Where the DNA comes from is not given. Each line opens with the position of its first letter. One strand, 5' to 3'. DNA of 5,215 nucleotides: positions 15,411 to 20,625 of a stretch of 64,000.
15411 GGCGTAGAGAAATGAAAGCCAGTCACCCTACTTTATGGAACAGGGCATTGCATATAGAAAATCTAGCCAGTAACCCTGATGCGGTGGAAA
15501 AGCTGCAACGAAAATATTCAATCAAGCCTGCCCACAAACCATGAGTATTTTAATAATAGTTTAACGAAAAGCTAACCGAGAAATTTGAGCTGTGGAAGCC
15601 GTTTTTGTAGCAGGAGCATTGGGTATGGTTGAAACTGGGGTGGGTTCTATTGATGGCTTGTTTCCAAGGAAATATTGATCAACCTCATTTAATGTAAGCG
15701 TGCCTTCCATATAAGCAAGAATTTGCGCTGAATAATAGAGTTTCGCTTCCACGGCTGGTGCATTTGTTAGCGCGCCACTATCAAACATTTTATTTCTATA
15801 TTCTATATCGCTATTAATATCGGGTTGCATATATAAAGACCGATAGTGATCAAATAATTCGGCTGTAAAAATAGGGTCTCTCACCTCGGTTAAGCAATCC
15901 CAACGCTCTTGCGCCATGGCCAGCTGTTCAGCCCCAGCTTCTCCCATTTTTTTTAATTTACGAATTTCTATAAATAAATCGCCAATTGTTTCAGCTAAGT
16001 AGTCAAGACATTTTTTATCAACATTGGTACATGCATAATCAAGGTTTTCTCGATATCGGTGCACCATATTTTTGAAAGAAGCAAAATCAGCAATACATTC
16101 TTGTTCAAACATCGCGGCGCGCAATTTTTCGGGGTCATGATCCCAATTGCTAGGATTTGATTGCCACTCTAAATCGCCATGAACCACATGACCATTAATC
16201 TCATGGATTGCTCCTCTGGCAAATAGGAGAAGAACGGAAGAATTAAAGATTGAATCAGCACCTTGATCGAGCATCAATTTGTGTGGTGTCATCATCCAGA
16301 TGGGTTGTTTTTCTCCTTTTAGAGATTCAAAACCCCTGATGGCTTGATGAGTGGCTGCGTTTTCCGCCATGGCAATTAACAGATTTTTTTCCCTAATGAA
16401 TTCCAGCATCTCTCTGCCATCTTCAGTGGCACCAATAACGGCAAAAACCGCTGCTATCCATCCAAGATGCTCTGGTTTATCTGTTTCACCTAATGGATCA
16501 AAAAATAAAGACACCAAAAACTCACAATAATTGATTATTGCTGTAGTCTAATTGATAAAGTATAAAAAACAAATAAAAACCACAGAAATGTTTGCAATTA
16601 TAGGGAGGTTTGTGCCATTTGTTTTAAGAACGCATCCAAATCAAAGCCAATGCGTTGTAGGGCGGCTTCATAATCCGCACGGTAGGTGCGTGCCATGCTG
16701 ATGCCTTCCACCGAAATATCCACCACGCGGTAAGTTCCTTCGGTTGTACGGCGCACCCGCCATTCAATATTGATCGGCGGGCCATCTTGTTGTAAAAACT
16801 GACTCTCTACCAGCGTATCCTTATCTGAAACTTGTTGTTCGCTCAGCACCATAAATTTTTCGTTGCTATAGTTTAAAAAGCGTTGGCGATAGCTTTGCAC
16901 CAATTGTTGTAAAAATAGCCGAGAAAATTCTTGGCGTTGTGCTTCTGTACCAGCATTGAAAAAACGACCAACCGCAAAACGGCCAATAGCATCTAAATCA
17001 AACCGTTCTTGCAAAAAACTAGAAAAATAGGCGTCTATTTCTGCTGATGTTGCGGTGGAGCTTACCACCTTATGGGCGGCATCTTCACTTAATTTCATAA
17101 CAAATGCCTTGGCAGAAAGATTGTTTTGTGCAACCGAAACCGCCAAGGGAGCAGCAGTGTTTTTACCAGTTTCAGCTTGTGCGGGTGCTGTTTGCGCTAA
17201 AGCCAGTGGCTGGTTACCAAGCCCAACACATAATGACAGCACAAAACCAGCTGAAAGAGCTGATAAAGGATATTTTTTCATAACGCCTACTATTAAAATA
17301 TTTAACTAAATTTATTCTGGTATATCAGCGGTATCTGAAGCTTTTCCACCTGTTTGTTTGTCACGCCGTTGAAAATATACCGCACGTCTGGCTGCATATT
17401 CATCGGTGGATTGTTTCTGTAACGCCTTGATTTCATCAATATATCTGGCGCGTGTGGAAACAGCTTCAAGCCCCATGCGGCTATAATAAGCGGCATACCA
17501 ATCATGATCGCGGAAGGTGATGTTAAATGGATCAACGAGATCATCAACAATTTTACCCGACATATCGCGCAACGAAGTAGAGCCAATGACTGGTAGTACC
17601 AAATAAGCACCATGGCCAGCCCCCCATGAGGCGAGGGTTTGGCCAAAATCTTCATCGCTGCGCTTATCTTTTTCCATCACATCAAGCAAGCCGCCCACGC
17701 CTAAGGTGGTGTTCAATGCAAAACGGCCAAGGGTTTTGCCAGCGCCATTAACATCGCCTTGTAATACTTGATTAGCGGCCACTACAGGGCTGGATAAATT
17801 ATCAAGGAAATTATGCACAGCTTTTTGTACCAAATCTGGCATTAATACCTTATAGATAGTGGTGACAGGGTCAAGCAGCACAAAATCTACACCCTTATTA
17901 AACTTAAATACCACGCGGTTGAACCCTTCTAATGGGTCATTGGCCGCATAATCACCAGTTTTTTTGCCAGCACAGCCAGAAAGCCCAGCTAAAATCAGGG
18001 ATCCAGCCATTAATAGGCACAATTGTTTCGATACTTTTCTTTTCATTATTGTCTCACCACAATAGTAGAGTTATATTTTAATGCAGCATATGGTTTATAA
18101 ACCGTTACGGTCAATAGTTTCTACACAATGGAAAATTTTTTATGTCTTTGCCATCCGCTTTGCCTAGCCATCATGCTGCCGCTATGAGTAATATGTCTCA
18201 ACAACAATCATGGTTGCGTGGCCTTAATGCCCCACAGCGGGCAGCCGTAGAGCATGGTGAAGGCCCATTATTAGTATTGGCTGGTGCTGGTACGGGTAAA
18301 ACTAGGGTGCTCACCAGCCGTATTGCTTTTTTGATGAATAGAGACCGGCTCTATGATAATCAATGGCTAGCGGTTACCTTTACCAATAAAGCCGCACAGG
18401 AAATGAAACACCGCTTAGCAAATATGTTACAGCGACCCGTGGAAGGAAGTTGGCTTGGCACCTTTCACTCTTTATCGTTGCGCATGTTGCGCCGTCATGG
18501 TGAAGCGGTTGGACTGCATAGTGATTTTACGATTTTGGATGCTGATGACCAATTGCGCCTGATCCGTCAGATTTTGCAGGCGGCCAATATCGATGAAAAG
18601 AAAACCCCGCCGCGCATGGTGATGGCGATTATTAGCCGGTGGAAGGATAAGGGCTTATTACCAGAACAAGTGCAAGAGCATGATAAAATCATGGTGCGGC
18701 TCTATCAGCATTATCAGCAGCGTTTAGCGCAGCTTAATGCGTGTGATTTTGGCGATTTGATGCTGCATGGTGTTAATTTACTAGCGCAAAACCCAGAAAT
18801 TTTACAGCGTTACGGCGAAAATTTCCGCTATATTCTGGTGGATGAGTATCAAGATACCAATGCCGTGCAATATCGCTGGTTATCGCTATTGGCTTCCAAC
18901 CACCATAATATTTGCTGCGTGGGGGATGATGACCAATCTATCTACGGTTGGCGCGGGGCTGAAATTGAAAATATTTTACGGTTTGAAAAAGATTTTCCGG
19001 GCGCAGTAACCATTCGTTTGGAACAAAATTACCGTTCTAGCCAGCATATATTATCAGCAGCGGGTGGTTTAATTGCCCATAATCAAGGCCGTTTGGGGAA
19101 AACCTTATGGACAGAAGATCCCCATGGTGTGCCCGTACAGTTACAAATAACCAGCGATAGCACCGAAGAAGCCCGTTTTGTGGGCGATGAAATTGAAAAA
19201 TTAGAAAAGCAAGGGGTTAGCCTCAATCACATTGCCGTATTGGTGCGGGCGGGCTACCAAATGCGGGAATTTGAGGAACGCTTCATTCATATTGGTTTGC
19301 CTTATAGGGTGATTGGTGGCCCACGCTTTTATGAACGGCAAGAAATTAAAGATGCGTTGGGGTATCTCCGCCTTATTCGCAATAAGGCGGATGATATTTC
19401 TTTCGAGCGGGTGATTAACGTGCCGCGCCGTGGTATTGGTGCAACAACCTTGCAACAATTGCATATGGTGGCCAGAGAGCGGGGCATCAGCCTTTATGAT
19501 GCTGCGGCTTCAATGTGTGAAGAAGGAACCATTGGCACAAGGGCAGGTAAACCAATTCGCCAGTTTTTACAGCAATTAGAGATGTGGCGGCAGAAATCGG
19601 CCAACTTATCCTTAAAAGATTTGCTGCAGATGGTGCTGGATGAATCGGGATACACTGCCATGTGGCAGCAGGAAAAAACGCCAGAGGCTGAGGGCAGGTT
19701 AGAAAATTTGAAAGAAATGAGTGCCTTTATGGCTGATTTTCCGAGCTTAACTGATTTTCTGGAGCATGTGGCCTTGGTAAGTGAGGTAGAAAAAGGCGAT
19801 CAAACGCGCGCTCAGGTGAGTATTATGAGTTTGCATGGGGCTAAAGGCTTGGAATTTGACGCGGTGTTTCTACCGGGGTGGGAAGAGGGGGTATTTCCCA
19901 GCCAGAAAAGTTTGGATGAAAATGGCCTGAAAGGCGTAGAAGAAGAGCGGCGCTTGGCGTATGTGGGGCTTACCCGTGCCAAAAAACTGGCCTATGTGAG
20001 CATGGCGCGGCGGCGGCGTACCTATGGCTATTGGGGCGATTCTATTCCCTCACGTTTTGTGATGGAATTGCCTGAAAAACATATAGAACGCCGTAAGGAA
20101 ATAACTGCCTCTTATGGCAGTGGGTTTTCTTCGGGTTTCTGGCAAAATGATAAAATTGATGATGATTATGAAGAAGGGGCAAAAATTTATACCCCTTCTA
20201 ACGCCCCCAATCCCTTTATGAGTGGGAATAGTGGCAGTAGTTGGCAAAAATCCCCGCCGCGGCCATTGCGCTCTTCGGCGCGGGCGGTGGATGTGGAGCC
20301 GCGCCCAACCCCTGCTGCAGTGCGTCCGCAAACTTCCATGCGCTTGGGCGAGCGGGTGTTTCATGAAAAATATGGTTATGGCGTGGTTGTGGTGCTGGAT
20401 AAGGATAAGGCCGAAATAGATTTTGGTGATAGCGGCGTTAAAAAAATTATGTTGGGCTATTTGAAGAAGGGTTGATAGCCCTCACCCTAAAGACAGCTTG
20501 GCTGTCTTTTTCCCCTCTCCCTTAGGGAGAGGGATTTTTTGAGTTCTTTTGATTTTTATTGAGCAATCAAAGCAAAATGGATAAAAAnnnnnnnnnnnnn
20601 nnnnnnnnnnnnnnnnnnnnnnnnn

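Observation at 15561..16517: Novel paralogous protein family with conserved HE(I/L)xGH block: two copies in the window (15561-16517 and 61175-62140)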

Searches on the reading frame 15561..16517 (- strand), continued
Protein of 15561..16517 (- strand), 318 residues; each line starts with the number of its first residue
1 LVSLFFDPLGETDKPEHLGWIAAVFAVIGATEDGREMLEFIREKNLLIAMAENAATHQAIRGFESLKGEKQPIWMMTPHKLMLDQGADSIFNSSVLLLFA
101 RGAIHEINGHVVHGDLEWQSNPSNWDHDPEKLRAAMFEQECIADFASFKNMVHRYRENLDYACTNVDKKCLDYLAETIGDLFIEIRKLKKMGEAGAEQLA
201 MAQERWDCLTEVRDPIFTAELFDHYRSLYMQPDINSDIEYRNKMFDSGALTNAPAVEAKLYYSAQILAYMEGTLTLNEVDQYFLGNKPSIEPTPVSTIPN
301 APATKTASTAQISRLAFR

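Call 64: search_protein_families(library=padloc, alignment_id=A2, max_evalue=1)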
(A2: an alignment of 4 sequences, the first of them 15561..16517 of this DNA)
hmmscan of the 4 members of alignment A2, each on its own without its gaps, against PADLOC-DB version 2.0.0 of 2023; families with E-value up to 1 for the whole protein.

A. member 1, window:15561-16517:- (318 aa): 1 family
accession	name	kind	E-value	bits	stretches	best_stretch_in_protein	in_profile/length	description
PDLC00113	GajB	-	0.04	10.5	1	121-182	309-368/579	UrvD helicase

B. families by the number of members that match (of 4 scanned): 3 families
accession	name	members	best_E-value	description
PDLC02966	RT-Toprim_I-C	1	0.02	single gene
PDLC02963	RT-Toprim_I-C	1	0.034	single gene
PDLC00113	GajB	1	0.04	UrvD helicase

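Call 65: list_cluster_members(proteins=[P0001, P0002, P0003, P0004])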
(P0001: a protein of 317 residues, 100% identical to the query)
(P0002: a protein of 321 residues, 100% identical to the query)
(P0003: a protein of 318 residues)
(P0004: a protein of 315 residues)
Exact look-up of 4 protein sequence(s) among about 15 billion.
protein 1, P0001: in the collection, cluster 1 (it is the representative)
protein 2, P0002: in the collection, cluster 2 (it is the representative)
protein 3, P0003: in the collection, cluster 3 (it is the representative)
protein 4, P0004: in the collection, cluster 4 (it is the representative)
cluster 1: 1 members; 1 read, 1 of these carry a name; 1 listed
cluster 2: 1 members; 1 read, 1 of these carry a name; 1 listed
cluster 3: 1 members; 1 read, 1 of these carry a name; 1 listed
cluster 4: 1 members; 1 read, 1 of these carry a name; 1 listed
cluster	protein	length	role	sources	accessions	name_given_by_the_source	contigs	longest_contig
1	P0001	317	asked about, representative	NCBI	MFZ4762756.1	MAG: hypothetical protein ACOYK8_08080 [Alphaproteobacteria bacterium]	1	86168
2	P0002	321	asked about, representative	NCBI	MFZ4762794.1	MAG: hypothetical protein ACOYK8_08275 [Alphaproteobacteria bacterium]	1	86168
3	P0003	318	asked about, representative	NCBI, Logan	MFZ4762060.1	MAG: hypothetical protein ACOYK8_04540 [Alphaproteobacteria bacterium]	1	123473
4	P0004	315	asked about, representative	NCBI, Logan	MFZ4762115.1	MAG: hypothetical protein ACOYK8_04815 [Alphaproteobacteria bacterium]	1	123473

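Call 82: find_related_loci(query=A2, collection=viral_contigs, flank=5000)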
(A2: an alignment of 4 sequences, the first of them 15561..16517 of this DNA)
Query A2 (318 aa) in viral_contigs; peptide patterns used: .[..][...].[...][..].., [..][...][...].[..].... (x = any residue, [..] = any of these).
115 stretches matched a pattern, but none encodes a relative of the query by tblastn (E <= 1e-3).

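Call 95: search_protein_families(library=pfam, proteins=[L002:6304-6597:+], max_evalue=0.0001)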
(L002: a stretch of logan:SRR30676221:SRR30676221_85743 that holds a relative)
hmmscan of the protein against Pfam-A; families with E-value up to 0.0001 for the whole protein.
L002:6304-6597:+ (97 aa): 0 families

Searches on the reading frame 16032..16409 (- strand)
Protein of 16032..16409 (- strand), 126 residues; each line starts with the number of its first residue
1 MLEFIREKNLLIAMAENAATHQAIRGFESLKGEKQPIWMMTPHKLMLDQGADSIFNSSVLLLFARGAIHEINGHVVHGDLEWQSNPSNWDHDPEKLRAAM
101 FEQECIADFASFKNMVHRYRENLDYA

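Call 87: search_solved_structures(query=A5, max_evalue=10, show_alignments=5)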
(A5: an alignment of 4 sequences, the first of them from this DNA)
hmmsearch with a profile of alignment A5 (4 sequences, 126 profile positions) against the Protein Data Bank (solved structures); distinct sequences matched with E-value up to 10: 2.
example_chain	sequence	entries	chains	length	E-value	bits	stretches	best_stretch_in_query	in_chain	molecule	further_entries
3ls0_A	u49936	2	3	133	1.3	12.1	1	65-116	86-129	Sll1638 protein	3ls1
7n8o_Q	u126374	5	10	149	1.7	11.8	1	65-116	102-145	Sll1638 protein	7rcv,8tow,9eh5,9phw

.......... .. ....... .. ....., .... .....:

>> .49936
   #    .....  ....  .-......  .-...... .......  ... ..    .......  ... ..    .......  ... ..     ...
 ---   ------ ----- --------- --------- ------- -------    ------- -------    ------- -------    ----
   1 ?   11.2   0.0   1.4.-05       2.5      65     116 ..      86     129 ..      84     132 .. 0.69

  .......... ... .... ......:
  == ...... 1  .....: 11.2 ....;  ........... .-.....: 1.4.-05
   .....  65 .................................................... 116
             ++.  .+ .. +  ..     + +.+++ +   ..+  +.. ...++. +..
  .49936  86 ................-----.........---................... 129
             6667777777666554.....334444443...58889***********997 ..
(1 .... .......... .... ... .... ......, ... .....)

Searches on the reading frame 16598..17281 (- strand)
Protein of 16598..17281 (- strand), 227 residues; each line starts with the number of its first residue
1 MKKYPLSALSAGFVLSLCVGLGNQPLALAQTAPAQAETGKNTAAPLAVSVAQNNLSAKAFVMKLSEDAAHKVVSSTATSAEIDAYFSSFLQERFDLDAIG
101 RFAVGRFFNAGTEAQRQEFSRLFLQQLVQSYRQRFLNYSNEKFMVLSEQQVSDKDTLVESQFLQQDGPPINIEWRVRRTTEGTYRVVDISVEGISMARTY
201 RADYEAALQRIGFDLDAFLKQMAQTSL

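Call 4: search_protein_families(library=pfam, proteins=[window:16598-17281:-], max_evalue=1)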
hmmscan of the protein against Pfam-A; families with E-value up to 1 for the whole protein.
window:16598-17281:- (227 aa): 3 families
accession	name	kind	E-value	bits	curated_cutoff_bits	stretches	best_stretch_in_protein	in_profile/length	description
PF05494.18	MlaC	-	8e-34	117.3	26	1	76-223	19-165/166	MlaC protein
PF15983.10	DUF4767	-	0.042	14.6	27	1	122-191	14-82/139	Domain of unknown function (DUF4767)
PF24965.1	TRS130_4HB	-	0.14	13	25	1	110-155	14-59/98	TRS130-like four helical bundle domain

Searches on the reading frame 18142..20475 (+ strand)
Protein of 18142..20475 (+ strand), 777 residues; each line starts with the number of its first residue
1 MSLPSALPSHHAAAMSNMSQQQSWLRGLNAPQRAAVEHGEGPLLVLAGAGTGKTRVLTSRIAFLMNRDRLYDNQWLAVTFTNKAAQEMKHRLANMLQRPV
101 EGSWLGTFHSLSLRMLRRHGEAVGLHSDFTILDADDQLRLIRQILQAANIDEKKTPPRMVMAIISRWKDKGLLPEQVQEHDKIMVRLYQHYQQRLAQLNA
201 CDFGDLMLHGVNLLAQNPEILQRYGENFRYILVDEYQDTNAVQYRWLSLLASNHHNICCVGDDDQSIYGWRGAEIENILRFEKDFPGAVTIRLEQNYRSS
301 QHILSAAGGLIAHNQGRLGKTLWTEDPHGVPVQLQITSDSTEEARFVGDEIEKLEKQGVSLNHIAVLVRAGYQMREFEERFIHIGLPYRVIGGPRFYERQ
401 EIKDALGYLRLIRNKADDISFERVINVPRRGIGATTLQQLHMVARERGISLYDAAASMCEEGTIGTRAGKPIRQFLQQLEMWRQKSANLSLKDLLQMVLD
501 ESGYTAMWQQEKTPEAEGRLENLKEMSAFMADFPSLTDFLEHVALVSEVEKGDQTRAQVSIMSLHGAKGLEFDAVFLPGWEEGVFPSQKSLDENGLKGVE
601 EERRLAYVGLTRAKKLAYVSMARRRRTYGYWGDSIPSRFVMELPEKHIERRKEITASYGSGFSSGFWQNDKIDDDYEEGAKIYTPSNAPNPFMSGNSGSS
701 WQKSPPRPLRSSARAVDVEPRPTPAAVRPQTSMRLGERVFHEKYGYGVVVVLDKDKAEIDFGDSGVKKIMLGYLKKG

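Call 27: find_related_loci(query=window:18142-20475:+, collection=genome_contigs, flank=10000)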
Query window:18142-20475:+ (777 aa) in genome_contigs; peptide patterns used: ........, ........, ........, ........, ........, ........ (x = any residue, [..] = any of these).
599 stretches matched a pattern (row limit reached: there are more); 582 encode a relative of the query (tblastn E <= 1e-3); the best 80 are kept; 80 distinct loci.
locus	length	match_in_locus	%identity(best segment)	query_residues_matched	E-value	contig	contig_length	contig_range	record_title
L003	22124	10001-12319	54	1-774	0e+0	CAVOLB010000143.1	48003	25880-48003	MAG: uncultured Alphaproteobacteria bacterium isolate MFD10097.bin.1.22 genome assembly, contig: contig_3407, whole geno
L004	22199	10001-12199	54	23-776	0e+0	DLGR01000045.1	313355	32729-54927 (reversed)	MAG TPA_asm: Micavibrio sp. UBA7689 UBA7689_contig_1392, whole genome shotgun sequence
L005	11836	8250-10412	54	19-770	0e+0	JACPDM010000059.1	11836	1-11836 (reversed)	MAG: Micavibrio aeruginosavorus isolate NC_groundwater_309_Ag_B-0.1um_59_8 GD18-4_B1_scaffold_480843, whole genome shotg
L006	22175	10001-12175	53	24-777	0e+0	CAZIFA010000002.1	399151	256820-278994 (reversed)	MAG TPA_asm: uncultured Micavibrio sp. isolate SRP302895_co1_47 genome assembly, contig: NODE_28_length_399151_cov_13.20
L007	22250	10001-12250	54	24-774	0e+0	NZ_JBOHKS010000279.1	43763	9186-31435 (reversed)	MAG: Hypericibacter sp. isolate H1-B2_metawrap_bin.14 k127_238582, whole genome shotgun sequence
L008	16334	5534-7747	52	9-776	0e+0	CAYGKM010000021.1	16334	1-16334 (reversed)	MAG TPA_asm: uncultured Micavibrio sp. isolate ERP117304_co1_138 genome assembly, contig: NODE_3540_length_16334_cov_40.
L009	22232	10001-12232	50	19-774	0e+0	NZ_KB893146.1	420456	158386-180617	Kiloniella laminariae DSM 19542 B152DRAFT_scaffold_2.3, whole genome shotgun sequence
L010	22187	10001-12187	52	14-776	0e+0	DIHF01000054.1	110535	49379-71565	MAG TPA_asm: Micavibrio sp. UBA5703 UBA5703_contig_836, whole genome shotgun sequence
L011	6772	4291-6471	51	20-777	0e+0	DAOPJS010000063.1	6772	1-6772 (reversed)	MAG TPA_asm: Alphaproteobacteria bacterium isolate AMR_MDS_3271 NODE_11950_length_6772_cov_5.877177, whole genome shotgu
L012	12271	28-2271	52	2-776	0e+0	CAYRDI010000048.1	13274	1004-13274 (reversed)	MAG TPA_asm: uncultured Micavibrio sp. isolate SRP257259_co1_112 genome assembly, contig: NODE_6389_length_13274_cov_6.3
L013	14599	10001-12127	52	24-776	0e+0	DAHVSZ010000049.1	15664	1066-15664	MAG TPA_asm: Candidatus Paracaedibacteraceae bacterium isolate clean674 NODE_49_length_15664_cov_6.111696, whole genome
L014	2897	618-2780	51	20-775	0e+0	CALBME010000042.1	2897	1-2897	MAG TPA_asm: uncultured Micavibrio sp. isolate SRR6231188_bin.81_CONCOCT_v1.1_MAG genome assembly, contig: ERZ650241.103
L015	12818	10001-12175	52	23-774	0e+0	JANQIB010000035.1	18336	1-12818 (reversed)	MAG: Alphaproteobacteria bacterium isolate PL24a_bin.34 k99_1522778, whole genome shotgun sequence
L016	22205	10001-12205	52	24-776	0e+0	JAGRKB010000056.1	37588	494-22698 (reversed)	MAG: Alphaproteobacteria bacterium isolate HKST-UBA28 2015-01-06_1_(paired)_contig_45415, whole genome shotgun sequence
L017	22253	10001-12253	50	15-774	0e+0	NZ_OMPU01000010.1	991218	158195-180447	Kiloniella sp. EL199 isolate Kiloniella sp. strain EL199, whole genome shotgun sequence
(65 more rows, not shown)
